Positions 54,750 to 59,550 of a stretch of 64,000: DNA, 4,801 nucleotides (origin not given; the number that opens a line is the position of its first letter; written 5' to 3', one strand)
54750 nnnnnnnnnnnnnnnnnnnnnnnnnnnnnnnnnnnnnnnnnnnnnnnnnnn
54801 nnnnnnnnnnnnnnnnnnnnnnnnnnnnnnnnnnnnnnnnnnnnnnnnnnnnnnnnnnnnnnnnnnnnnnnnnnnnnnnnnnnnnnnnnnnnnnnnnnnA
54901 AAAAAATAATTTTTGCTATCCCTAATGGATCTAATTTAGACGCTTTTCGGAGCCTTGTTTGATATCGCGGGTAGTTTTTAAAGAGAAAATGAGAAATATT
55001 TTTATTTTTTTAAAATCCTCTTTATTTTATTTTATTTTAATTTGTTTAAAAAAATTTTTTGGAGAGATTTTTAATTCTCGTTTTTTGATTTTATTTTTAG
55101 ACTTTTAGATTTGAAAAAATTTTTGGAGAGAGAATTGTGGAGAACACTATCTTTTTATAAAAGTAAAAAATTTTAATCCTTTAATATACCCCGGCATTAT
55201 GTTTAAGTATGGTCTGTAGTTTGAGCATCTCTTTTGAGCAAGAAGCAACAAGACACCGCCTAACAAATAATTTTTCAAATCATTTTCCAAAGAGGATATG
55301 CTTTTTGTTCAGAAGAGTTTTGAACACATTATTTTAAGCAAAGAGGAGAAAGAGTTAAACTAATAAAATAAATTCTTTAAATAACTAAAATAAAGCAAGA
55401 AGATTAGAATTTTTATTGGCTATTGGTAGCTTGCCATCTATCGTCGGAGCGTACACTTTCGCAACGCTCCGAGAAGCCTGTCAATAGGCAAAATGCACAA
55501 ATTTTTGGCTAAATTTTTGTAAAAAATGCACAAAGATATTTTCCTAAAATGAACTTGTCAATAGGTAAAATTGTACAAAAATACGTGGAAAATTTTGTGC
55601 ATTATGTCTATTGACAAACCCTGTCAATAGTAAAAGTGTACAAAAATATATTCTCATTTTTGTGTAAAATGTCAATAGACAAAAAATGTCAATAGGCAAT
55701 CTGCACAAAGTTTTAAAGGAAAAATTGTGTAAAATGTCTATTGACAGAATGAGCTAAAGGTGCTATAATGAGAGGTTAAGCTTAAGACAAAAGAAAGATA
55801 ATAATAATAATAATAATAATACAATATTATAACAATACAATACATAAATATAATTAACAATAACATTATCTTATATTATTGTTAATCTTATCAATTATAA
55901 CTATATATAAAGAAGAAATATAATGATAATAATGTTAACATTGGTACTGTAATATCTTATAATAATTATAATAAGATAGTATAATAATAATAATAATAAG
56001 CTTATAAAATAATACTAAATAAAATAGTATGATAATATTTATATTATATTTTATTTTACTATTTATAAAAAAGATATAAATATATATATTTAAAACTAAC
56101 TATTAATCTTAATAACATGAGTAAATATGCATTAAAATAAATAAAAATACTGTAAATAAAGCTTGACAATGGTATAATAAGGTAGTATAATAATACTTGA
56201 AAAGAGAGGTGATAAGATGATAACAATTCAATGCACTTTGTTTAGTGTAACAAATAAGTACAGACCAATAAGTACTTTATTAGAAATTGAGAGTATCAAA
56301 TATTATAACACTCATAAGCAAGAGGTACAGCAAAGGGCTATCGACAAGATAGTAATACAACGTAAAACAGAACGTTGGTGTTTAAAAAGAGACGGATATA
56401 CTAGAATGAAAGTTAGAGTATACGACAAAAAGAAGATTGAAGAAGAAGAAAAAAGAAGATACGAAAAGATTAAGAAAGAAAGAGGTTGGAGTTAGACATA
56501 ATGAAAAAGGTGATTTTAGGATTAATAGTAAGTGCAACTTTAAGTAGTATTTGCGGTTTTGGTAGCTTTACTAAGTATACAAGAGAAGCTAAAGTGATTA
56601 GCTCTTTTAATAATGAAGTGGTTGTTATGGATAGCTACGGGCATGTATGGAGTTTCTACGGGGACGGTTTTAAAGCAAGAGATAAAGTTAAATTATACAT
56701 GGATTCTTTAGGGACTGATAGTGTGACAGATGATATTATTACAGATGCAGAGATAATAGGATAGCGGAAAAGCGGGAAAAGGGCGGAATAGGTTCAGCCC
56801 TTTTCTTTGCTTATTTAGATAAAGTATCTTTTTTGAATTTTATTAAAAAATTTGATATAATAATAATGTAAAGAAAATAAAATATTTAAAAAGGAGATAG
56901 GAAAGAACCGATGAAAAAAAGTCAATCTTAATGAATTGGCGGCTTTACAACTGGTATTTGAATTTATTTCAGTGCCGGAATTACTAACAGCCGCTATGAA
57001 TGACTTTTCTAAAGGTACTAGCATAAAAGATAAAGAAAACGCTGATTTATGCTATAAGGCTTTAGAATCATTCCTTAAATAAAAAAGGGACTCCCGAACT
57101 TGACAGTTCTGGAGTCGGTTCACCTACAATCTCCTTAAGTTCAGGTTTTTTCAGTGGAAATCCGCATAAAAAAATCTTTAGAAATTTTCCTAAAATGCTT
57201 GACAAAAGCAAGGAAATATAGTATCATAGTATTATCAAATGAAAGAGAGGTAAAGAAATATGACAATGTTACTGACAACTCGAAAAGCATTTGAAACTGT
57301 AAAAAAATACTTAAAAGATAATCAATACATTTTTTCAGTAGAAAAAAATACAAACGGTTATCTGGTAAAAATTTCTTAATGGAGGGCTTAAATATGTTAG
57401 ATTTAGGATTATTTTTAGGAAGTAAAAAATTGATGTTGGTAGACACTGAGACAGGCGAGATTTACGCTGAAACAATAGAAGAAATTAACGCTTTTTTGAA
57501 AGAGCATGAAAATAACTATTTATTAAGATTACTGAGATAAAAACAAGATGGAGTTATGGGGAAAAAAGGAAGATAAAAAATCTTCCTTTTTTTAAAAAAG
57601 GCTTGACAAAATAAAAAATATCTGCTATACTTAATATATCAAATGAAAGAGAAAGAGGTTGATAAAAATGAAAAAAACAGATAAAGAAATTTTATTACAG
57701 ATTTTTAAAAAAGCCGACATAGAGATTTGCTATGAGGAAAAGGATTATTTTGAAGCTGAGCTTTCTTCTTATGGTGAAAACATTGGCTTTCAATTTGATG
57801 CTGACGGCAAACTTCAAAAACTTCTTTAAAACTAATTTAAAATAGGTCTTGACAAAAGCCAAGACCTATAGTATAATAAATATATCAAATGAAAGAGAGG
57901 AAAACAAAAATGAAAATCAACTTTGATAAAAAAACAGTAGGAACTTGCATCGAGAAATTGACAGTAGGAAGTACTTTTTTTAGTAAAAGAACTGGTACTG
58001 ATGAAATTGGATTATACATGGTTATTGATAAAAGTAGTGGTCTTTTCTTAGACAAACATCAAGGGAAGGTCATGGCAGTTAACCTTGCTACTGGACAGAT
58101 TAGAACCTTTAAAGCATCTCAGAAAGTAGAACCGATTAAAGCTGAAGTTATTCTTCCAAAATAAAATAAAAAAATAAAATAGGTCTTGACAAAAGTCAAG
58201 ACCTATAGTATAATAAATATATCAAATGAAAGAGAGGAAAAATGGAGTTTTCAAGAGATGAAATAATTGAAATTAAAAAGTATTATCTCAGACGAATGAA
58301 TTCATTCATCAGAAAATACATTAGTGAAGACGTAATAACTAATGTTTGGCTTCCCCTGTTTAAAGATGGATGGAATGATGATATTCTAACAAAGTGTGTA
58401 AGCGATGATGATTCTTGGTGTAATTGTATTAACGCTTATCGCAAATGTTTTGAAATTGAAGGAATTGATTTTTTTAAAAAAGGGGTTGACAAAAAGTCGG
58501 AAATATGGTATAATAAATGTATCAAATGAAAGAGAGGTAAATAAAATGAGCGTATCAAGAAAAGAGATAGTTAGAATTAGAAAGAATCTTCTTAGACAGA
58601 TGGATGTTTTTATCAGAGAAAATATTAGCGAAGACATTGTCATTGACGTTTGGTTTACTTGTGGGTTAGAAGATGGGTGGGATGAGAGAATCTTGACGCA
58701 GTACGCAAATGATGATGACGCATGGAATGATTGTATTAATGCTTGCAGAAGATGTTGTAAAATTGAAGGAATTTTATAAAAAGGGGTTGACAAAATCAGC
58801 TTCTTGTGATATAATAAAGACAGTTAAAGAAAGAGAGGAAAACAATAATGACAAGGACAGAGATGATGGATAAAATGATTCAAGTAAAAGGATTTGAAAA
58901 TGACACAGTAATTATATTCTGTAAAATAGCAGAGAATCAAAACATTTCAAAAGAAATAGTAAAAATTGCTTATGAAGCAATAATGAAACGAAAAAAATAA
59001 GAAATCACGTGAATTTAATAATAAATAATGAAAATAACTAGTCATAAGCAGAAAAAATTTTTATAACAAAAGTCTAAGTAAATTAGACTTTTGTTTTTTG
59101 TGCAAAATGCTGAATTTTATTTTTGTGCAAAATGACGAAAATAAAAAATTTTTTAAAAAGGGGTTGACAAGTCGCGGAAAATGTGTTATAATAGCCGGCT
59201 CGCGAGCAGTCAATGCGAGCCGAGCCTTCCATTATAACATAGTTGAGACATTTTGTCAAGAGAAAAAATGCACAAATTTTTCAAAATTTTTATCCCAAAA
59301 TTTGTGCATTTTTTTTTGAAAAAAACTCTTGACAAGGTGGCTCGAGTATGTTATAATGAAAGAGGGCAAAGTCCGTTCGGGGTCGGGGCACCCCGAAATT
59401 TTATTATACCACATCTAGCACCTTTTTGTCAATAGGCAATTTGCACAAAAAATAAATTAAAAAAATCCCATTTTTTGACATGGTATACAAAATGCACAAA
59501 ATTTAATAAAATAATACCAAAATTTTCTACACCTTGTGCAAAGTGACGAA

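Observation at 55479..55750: Iteron-like array of a ~23-bp repeat with satellite copies in the other regulatory hubs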

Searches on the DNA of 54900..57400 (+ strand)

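Call 4: search_dna_similar(query=window:54900-57400:+, collection=phages, mode=near, max_rows=25)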
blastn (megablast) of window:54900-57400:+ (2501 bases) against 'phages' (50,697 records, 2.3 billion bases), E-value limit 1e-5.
No match.

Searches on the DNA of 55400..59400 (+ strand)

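Call 8: search_dna_similar(query=window:55400-59400:+, collection=phages, mode=distant, max_rows=25)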
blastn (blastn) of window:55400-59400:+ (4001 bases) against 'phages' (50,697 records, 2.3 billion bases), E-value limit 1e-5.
Records with a match: 13; places in all: 13; records where one place covers at least 80% of the query: 0.
Best place of each record, by identity: 60-80% 13.
By first word of the organism name: Lactococcus 12; Bacteriophage 1.
By host as written in the record: Lactococcus lactis DGCC11032 5; - 4; Lactococcus lactis DGCC7271 2; Lactococcus lactis 2.
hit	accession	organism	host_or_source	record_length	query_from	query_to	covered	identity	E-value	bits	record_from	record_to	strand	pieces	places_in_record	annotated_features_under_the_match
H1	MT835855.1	Bacteriophage sp.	human fecal samples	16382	1417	1797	10%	66.0%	1e-12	83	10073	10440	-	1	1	record has no annotation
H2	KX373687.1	Lactococcus phage M5938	Lactococcus lactis DGCC7271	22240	2449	2520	2%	79.7%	5e-6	61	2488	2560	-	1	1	hypothetical protein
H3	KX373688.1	Lactococcus phage M6162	Lactococcus lactis DGCC11032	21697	2449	2520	2%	79.7%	5e-6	61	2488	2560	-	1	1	hypothetical protein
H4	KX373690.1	Lactococcus phage M6202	Lactococcus lactis DGCC11032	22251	2449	2520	2%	79.7%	5e-6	61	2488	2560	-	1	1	hypothetical protein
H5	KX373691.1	Lactococcus phage M6653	Lactococcus lactis DGCC11032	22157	2449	2520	2%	79.7%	5e-6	61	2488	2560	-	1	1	hypothetical protein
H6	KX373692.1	Lactococcus phage M6654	Lactococcus lactis DGCC11032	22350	2449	2520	2%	79.7%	5e-6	61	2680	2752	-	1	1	hypothetical protein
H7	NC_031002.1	Lactococcus phage M6162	Lactococcus lactis DGCC11032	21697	2449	2520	2%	79.7%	5e-6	61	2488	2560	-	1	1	single strand DNA binding protein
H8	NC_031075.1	Lactococcus phage M5938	Lactococcus lactis DGCC7271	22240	2449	2520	2%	79.7%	5e-6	61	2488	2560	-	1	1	single strand DNA binding protein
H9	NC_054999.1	Lactococcus phage vB_LLc_bIBB14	-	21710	2449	2520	2%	79.7%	5e-6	61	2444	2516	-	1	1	single strand DNA binding protein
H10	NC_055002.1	Lactococcus phage vB_Llc_bIBBE1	Lactococcus lactis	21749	2449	2520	2%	79.7%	5e-6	61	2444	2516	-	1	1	single strand DNA binding protein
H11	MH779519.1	Lactococcus phage vB_LLc_bIBB14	-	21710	2449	2520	2%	79.7%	5e-6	61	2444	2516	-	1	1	single stranded DNA-binding protein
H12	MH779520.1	Lactococcus phage vB_Llc_bIBB27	-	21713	2449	2520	2%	79.7%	5e-6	61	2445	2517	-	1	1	putative single stranded DNA-binding protein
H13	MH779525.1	Lactococcus phage vB_Llc_bIBBE1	Lactococcus lactis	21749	2449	2520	2%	79.7%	5e-6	61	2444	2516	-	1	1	putative single stranded DNA-binding protein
